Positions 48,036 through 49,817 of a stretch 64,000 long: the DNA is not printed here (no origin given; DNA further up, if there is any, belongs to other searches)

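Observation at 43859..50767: Porin-cytochrome (MtrAB/PioAB-type) electron conduit embedded in a five-gene minus-strand string with uncharacterised partners and no CymA/NapC-type quinol dehydrogenase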

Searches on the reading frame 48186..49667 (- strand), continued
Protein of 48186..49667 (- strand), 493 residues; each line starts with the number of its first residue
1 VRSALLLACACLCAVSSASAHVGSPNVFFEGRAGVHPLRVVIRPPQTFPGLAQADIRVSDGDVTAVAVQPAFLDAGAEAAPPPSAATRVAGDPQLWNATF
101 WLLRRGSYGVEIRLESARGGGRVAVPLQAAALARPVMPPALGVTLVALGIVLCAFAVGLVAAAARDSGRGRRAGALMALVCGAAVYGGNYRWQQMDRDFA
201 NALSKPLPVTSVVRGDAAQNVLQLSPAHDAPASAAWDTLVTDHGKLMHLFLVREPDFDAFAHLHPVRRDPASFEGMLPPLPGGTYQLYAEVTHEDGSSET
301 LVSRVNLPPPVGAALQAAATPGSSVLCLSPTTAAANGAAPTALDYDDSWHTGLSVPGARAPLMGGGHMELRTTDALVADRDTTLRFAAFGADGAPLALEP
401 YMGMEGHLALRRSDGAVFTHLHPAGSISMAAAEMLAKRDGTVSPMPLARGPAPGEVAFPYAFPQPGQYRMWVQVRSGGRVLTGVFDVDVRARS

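Call 51: search_protein_families(library=pfam, proteins=[L039:3675-4583:+, L063:4676-7015:-, L083:3129-4700:-, L075:6443-8512:-, L055:11753-13918:+, L079:8360-10936:+, L060:5601-6506:+, L055:16611-18758:+, L075:8690-10915:-, L071:5643-7325:+], max_evalue=0.001)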
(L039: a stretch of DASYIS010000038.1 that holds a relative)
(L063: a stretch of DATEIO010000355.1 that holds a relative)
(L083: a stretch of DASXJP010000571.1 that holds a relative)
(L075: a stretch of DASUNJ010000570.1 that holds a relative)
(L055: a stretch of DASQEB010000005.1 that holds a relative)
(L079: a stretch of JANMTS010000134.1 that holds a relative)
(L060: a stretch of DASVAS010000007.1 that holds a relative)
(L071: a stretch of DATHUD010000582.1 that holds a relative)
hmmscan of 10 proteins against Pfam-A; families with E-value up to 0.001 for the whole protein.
L039:3675-4583:+ (302 aa): 4 families
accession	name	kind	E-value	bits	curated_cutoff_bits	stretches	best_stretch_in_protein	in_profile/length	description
PF02630.20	SCO1-SenC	-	2.4e-18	66.8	22.8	1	147-259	5-110/134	SCO1/SenC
PF11604.15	CusF_Ec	-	2.5e-12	46.9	27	1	50-118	2-71/72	Copper binding periplasmic protein CusF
PF08534.16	Redoxin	-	7.5e-06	26.2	26.6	1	141-289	4-139/148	Redoxin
PF00578.27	AhpC-TSA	-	0.00088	19.7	26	0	141-224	3-80/124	AhpC/TSA family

L063:4676-7015:- (779 aa): 3 families
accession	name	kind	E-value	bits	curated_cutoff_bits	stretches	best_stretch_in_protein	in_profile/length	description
PF04253.20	TFR_dimer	-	1.9e-26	92.9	27.1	1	653-766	1-118/121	Transferrin receptor-like dimerisation domain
PF04389.22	Peptidase_M28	-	2.2e-19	70.4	21.3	1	357-558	2-176/193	Peptidase family M28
PF02225.27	PA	-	2.6e-08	34.3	23.9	1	176-242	1-63/95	PA domain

L083:3129-4700:- (523 aa): 3 families
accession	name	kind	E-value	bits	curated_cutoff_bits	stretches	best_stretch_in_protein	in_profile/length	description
PF00465.25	Fe-ADH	-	6.5e-47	159.7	31.3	1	155-322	1-167/168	Iron-containing alcohol dehydrogenase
PF25137.1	ADH_Fe_C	-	2.5e-41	142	27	1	335-520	2-190/194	Fe-containing alcohol dehydrogenase family, C-terminal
PF13685.12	Fe-ADH_2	-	2.9e-12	47.2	28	1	161-255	3-95/149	Iron-containing alcohol dehydrogenase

L075:6443-8512:- (689 aa): 0 families

L055:11753-13918:+ (721 aa): 0 families

L079:8360-10936:+ (858 aa): 5 families
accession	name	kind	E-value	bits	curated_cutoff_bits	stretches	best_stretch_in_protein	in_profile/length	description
PF02518.31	HATPase_c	-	1e-29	103.6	26.4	1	746-857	1-109/111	Histidine kinase-, DNA gyrase B-, and HSP90-like ATPase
PF00512.31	HisKA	-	1.6e-15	57.3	26.9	1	635-700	2-66/66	His Kinase A (phospho-acceptor) domain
PF00672.30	HAMP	-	2.5e-08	34.5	25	1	558-608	2-52/53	HAMP domain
PF02743.24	dCache_1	-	2.2e-05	24.5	45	1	353-496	57-210/240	Cache domain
PF13581.12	HATPase_c_2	-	4.2e-05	24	27.4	1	750-847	31-121/127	Histidine kinase-like ATPase domain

L060:5601-6506:+ (301 aa): 0 families

L055:16611-18758:+ (715 aa): 0 families

L075:8690-10915:- (741 aa): 3 families
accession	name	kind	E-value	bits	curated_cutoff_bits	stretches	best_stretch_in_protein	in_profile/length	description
PF00593.30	TonB_dep_Rec_b-barrel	-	1.1e-33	118.3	27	1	313-712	23-436/436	TonB dependent receptor-like, beta-barrel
PF07715.20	Plug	-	3.9e-20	72.8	23.9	1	132-230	7-107/107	TonB-dependent Receptor Plug Domain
PF13620.12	CarboxypepD_reg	-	8.9e-05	23.2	32.3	1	38-86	6-58/82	Carboxypeptidase regulatory-like domain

L071:5643-7325:+ (560 aa): 1 family
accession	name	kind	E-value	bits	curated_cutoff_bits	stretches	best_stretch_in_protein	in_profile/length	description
PF05960.17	DUF885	-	1.7e-92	312.2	32.4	1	36-551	1-532/532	Bacterial protein of unknown function (DUF885)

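Call 59: search_protein_families(library=pfam, alignment_id=A1, max_evalue=10)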
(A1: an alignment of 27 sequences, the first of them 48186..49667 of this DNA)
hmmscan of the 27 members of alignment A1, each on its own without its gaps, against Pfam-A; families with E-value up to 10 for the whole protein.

A. member 1, window:48186-49667:- (493 aa): 3 families
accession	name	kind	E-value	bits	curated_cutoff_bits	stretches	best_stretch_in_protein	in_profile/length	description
PF09925.14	DUF2157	-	0.066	13.4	32.4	1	141-203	34-97/146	Predicted membrane protein (DUF2157)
PF07495.19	Y_Y_Y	-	0.23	11.8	26.6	1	279-300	34-55/65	Y_Y_Y domain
PF10029.15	DUF2271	-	0.27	11.4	27.3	1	278-317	89-128/136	Predicted periplasmic protein (DUF2271)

B. families by the number of members that match (of 27 scanned): 18 families
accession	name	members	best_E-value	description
PF07495.19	Y_Y_Y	13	0.00051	Y_Y_Y domain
PF09925.14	DUF2157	11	0.0025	Predicted membrane protein (DUF2157)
PF10029.15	DUF2271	6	0.037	Predicted periplasmic protein (DUF2271)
PF05354.17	Phage_attach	3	0.12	Phage Head-Tail Attachment protein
PF19865.4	DUF6338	2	0.013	Family of unknown function (DUF6338)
PF07332.16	Phage_holin_3_6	1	0.034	Putative Actinobacterial Holin-X, holin superfamily III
PF13160.11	DUF3995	1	0.036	Protein of unknown function (DUF3995)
PF12670.12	DUF3792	1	0.05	Protein of unknown function (DUF3792)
PF24416.1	DUF7548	1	0.051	Family of unknown function (DUF7548)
PF00801.26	PKD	1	0.077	PKD domain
PF15356.11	SPR1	1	0.08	Psoriasis susceptibility locus 2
PF11377.13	DUF3180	1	0.098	Protein of unknown function (DUF3180)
PF16650.10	SPEG_u2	1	0.13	Unstructured region on SPEG complex protein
PF04234.18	CopC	1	0.15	CopC domain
PF13698.11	DUF4156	1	0.16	Domain of unknown function (DUF4156)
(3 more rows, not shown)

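Call 95: search_solved_structures(query=A6, max_evalue=10, show_alignments=2)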
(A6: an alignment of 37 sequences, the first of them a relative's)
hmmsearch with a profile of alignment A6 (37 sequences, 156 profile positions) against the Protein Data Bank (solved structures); distinct sequences matched with E-value up to 10: 10.
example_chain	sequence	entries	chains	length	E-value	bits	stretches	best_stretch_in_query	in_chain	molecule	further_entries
9pxf_G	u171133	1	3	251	0.0076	19.2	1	22-57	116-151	Ammonia monooxygenase subunit C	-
9leg_C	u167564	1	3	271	0.0083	19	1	22-58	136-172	Ammonia monooxygenase subunit C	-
9cl6_C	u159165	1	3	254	0.025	17.5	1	22-57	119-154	Ammonia monooxygenase subunit C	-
7uop_L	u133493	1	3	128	0.94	12.4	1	54-132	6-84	Fab 4H3 light chain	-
7ev9_C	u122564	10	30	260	0.95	12.4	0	22-120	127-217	Ammonia monooxygenase/methane monooxygenase, subunit C family protein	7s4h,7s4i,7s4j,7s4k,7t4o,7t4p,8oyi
9vth_ST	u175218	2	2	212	1.5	11.7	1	88-112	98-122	40S ribosomal protein S8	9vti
7qix_I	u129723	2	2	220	1.5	11.7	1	88-112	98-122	40S ribosomal protein S8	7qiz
1yew_C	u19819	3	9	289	1.6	11.6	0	22-120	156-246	particulate methane monooxygenase subunit C2 | Methane monooxygenase subunit C2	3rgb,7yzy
8auv_P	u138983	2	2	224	1.6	11.6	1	88-112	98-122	eS8 (40S ribosomal protein S8) | 40S ribosomal protein S8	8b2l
6cxh_C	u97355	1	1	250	4.3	10.2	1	22-120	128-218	Particulate methane monooxygenase, C subunit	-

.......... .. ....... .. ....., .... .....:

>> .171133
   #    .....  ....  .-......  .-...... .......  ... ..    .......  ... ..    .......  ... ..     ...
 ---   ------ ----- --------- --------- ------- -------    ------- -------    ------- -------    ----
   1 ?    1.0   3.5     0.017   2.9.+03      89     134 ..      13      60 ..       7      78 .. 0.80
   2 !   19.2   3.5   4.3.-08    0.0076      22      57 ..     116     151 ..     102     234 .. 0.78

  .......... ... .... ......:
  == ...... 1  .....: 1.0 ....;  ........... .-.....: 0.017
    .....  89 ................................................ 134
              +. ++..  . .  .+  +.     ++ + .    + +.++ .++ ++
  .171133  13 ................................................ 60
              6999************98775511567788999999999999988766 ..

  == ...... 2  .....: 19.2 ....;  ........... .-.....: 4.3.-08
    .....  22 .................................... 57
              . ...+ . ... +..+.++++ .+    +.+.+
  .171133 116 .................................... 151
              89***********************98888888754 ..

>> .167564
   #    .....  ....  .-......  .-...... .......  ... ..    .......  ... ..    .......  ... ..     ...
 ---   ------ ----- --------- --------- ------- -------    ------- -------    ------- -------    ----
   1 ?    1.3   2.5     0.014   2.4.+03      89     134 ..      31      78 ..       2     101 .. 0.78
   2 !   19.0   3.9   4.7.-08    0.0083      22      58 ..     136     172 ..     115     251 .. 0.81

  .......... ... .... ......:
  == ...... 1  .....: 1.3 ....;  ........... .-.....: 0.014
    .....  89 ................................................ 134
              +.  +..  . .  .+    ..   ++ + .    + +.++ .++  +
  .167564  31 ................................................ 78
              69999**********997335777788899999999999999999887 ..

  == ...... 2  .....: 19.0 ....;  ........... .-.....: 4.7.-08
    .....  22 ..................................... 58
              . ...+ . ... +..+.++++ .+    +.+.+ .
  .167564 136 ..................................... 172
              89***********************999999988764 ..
